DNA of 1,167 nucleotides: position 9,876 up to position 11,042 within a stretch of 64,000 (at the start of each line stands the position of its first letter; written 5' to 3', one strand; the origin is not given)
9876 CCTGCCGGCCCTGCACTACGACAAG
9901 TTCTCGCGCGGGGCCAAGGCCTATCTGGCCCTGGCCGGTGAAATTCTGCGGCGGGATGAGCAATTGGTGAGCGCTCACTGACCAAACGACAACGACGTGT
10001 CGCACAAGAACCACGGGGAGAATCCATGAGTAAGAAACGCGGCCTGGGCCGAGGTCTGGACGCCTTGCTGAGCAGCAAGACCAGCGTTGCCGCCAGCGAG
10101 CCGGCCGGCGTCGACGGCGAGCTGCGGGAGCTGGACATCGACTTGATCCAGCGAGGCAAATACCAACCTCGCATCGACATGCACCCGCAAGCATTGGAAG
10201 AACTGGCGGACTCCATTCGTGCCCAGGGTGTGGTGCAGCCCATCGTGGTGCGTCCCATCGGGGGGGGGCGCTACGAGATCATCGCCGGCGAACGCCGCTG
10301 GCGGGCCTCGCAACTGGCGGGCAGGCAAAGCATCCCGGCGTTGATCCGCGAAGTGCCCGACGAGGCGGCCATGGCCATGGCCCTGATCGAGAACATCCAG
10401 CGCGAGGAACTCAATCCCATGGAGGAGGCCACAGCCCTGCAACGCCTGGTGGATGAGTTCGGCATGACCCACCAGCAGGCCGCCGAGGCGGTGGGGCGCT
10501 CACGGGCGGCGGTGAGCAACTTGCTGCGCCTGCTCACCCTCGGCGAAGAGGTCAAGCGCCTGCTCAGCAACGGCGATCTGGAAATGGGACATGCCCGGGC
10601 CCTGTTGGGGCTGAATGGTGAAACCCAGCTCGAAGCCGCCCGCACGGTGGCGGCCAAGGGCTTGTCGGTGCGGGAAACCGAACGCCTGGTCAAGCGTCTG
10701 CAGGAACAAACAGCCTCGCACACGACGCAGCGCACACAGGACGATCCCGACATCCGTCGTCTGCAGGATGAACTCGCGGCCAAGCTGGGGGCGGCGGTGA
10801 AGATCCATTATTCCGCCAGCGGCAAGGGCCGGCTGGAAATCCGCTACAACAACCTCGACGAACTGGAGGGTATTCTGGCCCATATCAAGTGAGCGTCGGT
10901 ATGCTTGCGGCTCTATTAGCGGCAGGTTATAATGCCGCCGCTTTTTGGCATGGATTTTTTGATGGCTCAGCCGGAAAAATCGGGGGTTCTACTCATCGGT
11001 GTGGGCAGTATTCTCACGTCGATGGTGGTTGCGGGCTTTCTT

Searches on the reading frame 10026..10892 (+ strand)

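Call 87: search_protein_families(library=pfam, proteins=[window:10026-10892:+], max_evalue=0.00001)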
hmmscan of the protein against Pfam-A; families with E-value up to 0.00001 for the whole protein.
window:10026-10892:+ (288 aa): 3 families
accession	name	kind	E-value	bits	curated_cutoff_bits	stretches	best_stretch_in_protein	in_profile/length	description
PF02195.25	ParB_N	-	9.3e-39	131.8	26.3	1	32-125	2-95/95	ParB N-terminal domain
PF17762.8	HTH_ParB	-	2e-35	121.4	22.6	1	127-226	1-101/102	ParB HTH domain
PF23552.2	ParB_C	-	1.8e-21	75.7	23.8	1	240-288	2-50/50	ParB dimerisation domain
